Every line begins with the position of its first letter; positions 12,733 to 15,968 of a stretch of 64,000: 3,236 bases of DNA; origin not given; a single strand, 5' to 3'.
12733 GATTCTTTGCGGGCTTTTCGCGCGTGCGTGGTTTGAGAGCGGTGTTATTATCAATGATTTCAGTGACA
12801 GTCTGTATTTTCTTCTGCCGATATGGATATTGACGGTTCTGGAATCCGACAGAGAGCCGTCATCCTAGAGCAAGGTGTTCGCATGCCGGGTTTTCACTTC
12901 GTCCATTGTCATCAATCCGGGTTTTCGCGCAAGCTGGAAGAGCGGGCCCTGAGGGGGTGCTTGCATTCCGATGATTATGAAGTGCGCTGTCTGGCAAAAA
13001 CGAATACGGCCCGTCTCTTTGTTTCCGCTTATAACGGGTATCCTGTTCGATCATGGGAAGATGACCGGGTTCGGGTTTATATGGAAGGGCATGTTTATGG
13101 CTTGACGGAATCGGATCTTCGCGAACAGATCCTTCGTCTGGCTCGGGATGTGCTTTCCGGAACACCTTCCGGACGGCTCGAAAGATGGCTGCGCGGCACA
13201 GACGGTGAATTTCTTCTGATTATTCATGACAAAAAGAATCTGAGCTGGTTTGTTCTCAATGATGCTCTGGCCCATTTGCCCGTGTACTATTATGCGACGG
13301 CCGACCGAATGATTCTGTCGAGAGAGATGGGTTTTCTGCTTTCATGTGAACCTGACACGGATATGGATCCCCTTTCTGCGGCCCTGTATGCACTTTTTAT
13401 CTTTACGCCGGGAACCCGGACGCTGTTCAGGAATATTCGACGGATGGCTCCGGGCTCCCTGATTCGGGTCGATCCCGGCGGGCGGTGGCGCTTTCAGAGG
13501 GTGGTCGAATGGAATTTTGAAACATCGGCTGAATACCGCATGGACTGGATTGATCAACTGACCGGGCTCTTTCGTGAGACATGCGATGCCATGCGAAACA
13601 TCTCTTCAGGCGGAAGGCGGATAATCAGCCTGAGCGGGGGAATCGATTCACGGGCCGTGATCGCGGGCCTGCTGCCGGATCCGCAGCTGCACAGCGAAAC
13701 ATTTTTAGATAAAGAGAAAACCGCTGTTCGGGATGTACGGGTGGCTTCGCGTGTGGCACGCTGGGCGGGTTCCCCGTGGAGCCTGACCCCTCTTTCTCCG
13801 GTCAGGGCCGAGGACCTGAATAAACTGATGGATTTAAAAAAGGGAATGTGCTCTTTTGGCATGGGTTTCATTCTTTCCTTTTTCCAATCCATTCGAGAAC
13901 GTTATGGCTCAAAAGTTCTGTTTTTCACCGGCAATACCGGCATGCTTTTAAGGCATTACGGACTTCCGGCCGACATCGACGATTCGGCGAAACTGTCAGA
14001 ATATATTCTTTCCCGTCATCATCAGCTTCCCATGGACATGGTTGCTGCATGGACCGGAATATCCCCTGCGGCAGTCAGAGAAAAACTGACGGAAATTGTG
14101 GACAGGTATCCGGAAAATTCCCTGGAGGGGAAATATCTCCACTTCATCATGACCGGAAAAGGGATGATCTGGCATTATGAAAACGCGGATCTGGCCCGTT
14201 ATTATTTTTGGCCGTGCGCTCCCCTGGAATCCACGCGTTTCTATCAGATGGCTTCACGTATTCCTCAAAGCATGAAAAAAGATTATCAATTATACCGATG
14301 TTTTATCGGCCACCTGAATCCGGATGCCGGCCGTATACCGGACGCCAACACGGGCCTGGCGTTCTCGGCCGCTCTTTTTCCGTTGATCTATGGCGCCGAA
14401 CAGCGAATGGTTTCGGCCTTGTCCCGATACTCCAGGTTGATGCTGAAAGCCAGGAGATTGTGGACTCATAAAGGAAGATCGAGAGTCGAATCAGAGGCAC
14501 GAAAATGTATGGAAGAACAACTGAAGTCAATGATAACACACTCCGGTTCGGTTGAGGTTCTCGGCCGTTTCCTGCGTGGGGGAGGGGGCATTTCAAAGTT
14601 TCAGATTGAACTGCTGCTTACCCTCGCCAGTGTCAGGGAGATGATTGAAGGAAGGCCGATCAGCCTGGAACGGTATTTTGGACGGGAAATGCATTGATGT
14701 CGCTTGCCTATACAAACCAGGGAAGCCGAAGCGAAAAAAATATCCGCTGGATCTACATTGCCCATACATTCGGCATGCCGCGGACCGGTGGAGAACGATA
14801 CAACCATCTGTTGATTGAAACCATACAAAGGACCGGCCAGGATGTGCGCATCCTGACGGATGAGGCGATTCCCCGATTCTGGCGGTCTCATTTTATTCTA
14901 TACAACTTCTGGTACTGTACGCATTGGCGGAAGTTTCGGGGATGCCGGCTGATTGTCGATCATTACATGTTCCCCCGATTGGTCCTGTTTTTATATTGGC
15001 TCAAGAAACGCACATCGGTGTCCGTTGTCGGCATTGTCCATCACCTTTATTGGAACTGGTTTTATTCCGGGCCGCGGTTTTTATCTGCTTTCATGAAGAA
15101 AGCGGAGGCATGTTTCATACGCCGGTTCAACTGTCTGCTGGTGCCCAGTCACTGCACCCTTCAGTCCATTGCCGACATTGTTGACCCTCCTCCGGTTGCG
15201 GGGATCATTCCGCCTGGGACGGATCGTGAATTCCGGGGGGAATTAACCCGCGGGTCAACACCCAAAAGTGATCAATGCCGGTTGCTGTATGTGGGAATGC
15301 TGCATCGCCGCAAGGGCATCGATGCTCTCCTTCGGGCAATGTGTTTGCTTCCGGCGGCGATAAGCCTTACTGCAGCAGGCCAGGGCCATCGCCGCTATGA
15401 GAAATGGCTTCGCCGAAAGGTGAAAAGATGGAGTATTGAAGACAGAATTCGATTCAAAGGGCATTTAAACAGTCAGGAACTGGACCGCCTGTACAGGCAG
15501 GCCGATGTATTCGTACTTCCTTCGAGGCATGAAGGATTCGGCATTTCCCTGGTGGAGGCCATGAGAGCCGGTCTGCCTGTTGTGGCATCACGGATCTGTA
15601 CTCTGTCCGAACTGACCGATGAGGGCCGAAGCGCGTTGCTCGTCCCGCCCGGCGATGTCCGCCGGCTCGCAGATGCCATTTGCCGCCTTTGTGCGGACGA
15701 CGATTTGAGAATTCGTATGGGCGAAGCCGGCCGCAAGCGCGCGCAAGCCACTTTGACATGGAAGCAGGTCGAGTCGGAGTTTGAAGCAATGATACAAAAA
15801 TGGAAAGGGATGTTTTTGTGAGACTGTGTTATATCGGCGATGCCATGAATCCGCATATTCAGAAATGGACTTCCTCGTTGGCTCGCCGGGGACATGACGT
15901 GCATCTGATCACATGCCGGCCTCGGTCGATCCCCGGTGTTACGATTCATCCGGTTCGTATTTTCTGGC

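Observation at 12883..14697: AsnB-like amidotransferase lacking the N-terminal nucleophile cysteine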

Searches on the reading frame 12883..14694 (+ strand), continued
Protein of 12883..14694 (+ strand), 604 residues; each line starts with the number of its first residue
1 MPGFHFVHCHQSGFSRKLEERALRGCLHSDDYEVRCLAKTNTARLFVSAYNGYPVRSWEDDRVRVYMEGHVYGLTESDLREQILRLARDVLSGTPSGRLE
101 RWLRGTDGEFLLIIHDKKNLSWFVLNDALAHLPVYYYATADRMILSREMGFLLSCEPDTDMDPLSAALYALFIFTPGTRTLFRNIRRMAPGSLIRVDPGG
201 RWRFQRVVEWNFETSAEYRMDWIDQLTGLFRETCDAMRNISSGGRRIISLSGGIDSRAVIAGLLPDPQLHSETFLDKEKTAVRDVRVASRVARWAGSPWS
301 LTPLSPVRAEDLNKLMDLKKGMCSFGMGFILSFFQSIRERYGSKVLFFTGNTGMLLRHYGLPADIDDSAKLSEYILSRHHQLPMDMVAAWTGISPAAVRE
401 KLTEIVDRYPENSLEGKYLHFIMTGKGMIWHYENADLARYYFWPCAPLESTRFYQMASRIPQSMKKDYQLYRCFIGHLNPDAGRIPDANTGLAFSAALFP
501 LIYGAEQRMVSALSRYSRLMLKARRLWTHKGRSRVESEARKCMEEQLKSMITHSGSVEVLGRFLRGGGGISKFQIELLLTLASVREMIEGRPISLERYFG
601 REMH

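Call 78: find_encoding_contigs(protein=P0065, flank=10000, max_places=1)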
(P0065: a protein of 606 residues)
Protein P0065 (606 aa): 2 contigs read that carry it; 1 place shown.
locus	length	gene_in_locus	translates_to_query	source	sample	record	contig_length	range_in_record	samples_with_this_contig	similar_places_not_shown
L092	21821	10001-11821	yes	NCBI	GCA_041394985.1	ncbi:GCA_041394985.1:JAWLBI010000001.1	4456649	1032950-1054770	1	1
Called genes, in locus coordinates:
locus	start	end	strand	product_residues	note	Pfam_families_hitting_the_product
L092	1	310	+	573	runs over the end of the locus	PF09586:YfhO (faint)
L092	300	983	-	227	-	PF00535:Glycos_transf_2, PF10111:Glyco_tranf_2_2 (weak), PF13641:Glyco_tranf_2_3 (weak)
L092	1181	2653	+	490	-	PF02563:Poly_export (weak), PF10531:SLBB (weak), PF22461:SLBB_2 (weak), PF10531:SLBB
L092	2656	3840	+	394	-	PF02706:Wzz, PF13807:GNVR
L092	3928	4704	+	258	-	PF24894:Hexapep_GlmU (faint), PF25084:LbH_EIF2B, PF25087:GMPPB_C, PF25087:GMPPB_C (weak), PF00132:Hexapep (weak), PF25087:GMPPB_C (weak), PF25084:LbH_EIF2B (weak), PF00132:Hexapep (weak), +2 more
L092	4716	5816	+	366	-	PF01053:Cys_Met_Meta_PP, PF01041:DegT_DnrJ_EryC1, PF01212:Beta_elim_lyase, PF00266:Aminotran_5 (weak)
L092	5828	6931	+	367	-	PF02350:Epimerase_2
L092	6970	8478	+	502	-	PF03023:MurJ, PF01554:MatE (weak)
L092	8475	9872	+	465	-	PF04932:Wzy_C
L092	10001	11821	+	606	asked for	PF00733:Asn_synthase (weak)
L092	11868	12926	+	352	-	PF13439:Glyco_transf_4, PF13477:Glyco_trans_4_2, PF13579:Glyco_trans_4_4, PF20706:GT4-conflict, PF00534:Glycos_transf_1, PF13692:Glyco_trans_1_4, PF13524:Glyco_trans_1_2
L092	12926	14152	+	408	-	PF13439:Glyco_transf_4, PF13579:Glyco_trans_4_4, PF00534:Glycos_transf_1, PF13692:Glyco_trans_1_4, PF13524:Glyco_trans_1_2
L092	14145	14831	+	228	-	PF01209:Ubie_methyltran (weak), PF13489:Methyltransf_23 (weak), PF08241:Methyltransf_11, PF13649:Methyltransf_25, PF13847:Methyltransf_31 (weak)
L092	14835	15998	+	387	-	PF01041:DegT_DnrJ_EryC1, PF01053:Cys_Met_Meta_PP (faint)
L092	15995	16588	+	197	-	PF02397:Bac_transf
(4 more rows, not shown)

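Call 79: find_encoding_contigs(protein=P0030, flank=10000, max_places=1)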
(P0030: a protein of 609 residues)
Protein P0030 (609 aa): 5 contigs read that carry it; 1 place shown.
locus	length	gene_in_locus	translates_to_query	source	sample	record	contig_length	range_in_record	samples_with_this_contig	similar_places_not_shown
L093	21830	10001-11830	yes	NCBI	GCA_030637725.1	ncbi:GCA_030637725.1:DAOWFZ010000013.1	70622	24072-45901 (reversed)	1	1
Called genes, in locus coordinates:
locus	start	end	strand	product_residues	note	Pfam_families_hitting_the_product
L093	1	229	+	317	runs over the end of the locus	PF01408:GFO_IDH_MocA, PF22725:GFO_IDH_MocA_C3 (weak), PF02894:GFO_IDH_MocA_C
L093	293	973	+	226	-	PF25084:LbH_EIF2B (weak), PF14602:Hexapep_2 (faint), PF00132:Hexapep, PF25087:GMPPB_C (weak), PF00132:Hexapep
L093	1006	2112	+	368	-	PF01041:DegT_DnrJ_EryC1, PF01212:Beta_elim_lyase (weak), PF01053:Cys_Met_Meta_PP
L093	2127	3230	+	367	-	PF02350:Epimerase_2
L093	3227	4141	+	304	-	PF00881:Nitroreductase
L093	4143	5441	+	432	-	PF04230:PS_pyruv_trans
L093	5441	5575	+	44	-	-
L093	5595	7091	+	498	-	PF01943:Polysacc_synt, PF13440:Polysacc_synt_3, PF03023:MurJ (weak)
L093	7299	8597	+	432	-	-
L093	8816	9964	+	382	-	PF01071:GARS_A (weak), PF08443:RimK (faint)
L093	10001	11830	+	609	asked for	PF13537:GATase_7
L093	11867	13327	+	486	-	PF04932:Wzy_C (weak)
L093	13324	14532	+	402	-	PF13579:Glyco_trans_4_4 (faint), PF20706:GT4-conflict, PF00534:Glycos_transf_1, PF13692:Glyco_trans_1_4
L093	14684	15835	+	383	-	PF13439:Glyco_transf_4, PF13579:Glyco_trans_4_4 (faint), PF00534:Glycos_transf_1, PF13692:Glyco_trans_1_4, PF13524:Glyco_trans_1_2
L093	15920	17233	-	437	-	-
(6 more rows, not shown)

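Call 80: find_encoding_contigs(protein=P0124, flank=10000, max_places=1)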
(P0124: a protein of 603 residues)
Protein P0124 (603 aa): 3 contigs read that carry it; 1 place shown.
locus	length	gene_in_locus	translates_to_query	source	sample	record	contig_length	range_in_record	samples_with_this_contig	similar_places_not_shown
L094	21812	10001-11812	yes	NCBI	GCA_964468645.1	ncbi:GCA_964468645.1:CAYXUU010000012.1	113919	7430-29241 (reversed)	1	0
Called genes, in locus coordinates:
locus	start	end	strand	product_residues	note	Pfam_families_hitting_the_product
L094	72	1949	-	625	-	PF02518:HATPase_c (weak), PF00204:DNA_gyraseB, PF01751:Toprim, PF00986:DNA_gyraseB_C (weak)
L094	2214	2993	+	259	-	PF00378:ECH_1, PF16113:ECH_2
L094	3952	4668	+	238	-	PF14312:FG-GAP_2 (faint)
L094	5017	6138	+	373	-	PF07581:Glug (faint)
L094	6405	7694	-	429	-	PF01943:Polysacc_synt (weak), PF13440:Polysacc_synt_3 (weak), PF01943:Polysacc_synt (weak)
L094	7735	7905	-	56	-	-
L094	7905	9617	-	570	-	PF04616:Glyco_hydro_43 (faint), PF24793:GINT1_N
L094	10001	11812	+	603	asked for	-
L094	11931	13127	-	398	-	PF13439:Glyco_transf_4, PF13579:Glyco_trans_4_4, PF20706:GT4-conflict (weak), PF00534:Glycos_transf_1, PF13692:Glyco_trans_1_4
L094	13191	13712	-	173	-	PF13521:AAA_28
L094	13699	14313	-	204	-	PF04973:NMN_transporter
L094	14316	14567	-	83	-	-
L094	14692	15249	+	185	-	-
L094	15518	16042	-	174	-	-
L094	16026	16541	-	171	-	-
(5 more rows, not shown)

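Call 83: search_protein_families(library=pfam, proteins=[L047:10689-11918:-, L067:13350-14834:-, L039:3516-4889:-, L049:2589-4031:+, L068:14760-15572:-, L068:15661-16854:+, L014:4627-6081:+, L045:3778-5571:-, L029:12083-14125:+, L068:16945-18927:-], max_evalue=0.01)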
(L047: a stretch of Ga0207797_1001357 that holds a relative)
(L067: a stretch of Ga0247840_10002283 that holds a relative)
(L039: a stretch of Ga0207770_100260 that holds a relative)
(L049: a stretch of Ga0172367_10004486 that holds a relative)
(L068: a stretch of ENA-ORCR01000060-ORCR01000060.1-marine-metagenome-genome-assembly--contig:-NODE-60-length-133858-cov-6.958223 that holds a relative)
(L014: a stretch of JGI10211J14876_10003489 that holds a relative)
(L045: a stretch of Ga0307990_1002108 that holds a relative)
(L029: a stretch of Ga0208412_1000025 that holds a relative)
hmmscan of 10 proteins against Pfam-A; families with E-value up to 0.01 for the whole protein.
L047:10689-11918:- (410 aa): 2 families
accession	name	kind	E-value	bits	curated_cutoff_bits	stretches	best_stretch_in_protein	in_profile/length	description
PF00884.28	Sulfatase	-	1.7e-32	113.4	25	1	5-299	1-273/301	Sulfatase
PF01663.27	Phosphodiest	-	0.0063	16.6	23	0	7-66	1-57/342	Type I phosphodiesterase / nucleotide pyrophosphatase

L067:13350-14834:- (495 aa): 2 families
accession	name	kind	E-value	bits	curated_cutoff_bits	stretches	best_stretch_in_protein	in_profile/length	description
PF02706.20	Wzz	-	8.6e-08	32.8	25.5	1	12-98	5-86/91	Chain length determinant protein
PF13807.11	GNVR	-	2.2e-05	24.7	27.7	1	350-426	9-81/82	G-rich domain on putative tyrosine kinase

L039:3516-4889:- (458 aa): 1 family
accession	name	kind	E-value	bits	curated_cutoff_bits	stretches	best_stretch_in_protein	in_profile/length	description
PF01522.26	Polysacc_deac_1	-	2.7e-20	73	23.1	1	242-362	5-119/124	Polysaccharide deacetylase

L049:2589-4031:+ (481 aa): 1 family
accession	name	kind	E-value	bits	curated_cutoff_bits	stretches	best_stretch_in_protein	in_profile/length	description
PF04932.20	Wzy_C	-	5.1e-14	52.7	31.7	1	243-391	2-147/149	O-Antigen ligase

L068:14760-15572:- (271 aa): 1 family
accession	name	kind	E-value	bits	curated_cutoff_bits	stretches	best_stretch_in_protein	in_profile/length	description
PF02522.19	Antibiotic_NAT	-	1.2e-08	35.2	25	1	98-253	66-223/232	Aminoglycoside 3-N-acetyltransferase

L068:15661-16854:+ (398 aa): 2 families
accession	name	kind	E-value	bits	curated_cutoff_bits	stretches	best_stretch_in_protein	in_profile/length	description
PF14397.11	ATPgrasp_ST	-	2.8e-33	115.8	31.4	1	129-377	24-262/278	Sugar-transfer associated ATP-grasp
PF14398.11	ATPgrasp_YheCD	-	0.0063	16.2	26.8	0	173-286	46-164/255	YheC/D like ATP-grasp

L014:4627-6081:+ (485 aa): 1 family
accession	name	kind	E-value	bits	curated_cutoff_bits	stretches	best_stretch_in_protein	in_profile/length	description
PF04932.20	Wzy_C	-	4.4e-09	36.7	31.7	1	266-404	2-149/149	O-Antigen ligase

L045:3778-5571:- (598 aa): 1 family
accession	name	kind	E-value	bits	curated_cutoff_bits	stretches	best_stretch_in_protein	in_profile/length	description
PF24793.1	GINT1_N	-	3.8e-35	121.8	27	1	341-545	56-267/304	Glucosamine inositolphosphorylceramide transferase 1, N-terminal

L029:12083-14125:+ (681 aa): 0 families

L068:16945-18927:- (661 aa): 1 family
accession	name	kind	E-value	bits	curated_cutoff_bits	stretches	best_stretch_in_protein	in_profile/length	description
PF20176.3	DUF6541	-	4e-09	35.8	29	1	86-492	91-488/646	Family of unknown function (DUF6541)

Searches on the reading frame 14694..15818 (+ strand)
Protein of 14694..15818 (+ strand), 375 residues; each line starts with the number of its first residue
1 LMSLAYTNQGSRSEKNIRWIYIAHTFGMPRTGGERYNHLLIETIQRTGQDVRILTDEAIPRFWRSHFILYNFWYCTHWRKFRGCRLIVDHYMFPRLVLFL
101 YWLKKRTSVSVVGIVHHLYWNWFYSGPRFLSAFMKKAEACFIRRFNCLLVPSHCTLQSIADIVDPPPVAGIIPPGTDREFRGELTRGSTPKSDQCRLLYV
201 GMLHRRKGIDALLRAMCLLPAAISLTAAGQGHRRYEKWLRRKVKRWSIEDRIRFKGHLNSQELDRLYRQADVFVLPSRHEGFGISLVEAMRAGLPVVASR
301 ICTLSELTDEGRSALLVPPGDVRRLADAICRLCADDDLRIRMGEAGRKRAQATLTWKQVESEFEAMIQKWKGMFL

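Call 8: search_protein_families(library=pfam, proteins=[window:14694-15818:+], max_evalue=0.001)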
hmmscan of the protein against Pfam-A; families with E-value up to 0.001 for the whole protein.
window:14694-15818:+ (375 aa): 6 families
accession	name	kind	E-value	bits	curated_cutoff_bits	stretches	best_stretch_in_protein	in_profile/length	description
PF00534.26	Glycos_transf_1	-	1e-36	126.5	26.4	1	190-349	11-172/172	Glycosyl transferases group 1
PF13692.12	Glyco_trans_1_4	-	2e-36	125.8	27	1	196-335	3-142/142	Glycosyl transferases group 1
PF20706.3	GT4-conflict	-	5e-16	59.1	26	1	166-358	172-380/385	Family 4 Glycosyltransferase in conflict systems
PF13524.12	Glyco_trans_1_2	-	2.2e-10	41.1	25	1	224-359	16-138/144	Glycosyl transferase-like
PF13439.12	Glyco_transf_4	-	1.2e-07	32.4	28.5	1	32-179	3-169/170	Glycosyltransferase Family 4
PF13579.12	Glyco_trans_4_4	-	2.4e-07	31.6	29.7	1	31-168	1-151/158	Glycosyl transferase 4-like domain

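Call 61: search_protein_families(library=ncbifam, proteins=[window:14694-15818:+], max_evalue=1e-10)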
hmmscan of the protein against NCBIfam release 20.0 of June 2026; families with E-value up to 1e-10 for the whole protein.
window:14694-15818:+ (375 aa): 20 families
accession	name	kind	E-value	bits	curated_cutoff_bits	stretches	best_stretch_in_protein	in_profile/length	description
NF041876.1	EPS_EpsE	equivalog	2e-33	116.2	400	1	173-354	192-380/389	exopolysaccharide biosynthesis GT4 family glycosyltransferase EpsE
TIGR03088.1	stp2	hypoth_equivalog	7.8e-25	87.7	409.05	1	182-368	182-371/374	TIGR03088 family PEP-CTERM/XrtA system glycosyltransferase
TIGR02149.1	glgA_Coryne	subfamily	9.7e-24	84.2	302.4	1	194-362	204-382/391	glycogen synthase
TIGR03449.1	mycothiol_MshA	equivalog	1.5e-23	83.4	462.5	1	194-364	220-397/406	D-inositol-3-phosphate glycosyltransferase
TIGR03999.1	thiol_BshA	equivalog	1.4e-21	76.8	273.7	1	239-369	244-372/375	N-acetyl-alpha-D-glucosaminyl L-malate synthase BshA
TIGR04047.1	MSMEG_0565_glyc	hypoth_equivalog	3.1e-21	75.9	259.85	1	197-359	196-363/373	MSMEG_0565 family glycosyltransferase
NF038295.1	EPS_HpsP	equivalog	3.3e-19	69.1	550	1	183-362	196-379/388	hormogonium polysaccharide biosynthesis glycosyltransferase HpsP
NF046085.1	XrtY_assoc_Gly1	equivalog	5.7e-19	68.2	400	1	189-348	204-362/387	XrtY-associated glycosyltransferase XYAG1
TIGR04157.1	glyco_rSAM_CFB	subfamily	1.4e-16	60.5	400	1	197-366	230-405/406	TIGR04157 family glycosyltransferase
NF038255.1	exopoly_VpsD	equivalog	6e-16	58.3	300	1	189-309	198-322/381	VpsD family glycosyltransferase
NF047684.1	TeichurnBiosyTuaC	equivalog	2.9e-15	56.1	550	1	193-339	218-358/391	teichuronic acid biosynthesis protein TuaC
NF053787.1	GlcN_PG_synth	equivalog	5.7e-15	55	480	1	192-362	195-351/361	N-acetylglucosaminyl phosphatidylglycerol synthase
TIGR04063.1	stp3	hypoth_equivalog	9.4e-15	54.4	442.05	1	198-366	217-391/397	TIGR04063 family PEP-CTERM/XrtA system glycosyltransferase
TIGR04005.1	wcaL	equivalog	5.7e-14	51.8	537.6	1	197-361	225-397/406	colanic acid biosynthesis glycosyltransferase WcaL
NF041010.1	glycosy_Agl16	equivalog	1.1e-12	47.6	575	1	192-363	180-344/352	glycosylation protein Agl16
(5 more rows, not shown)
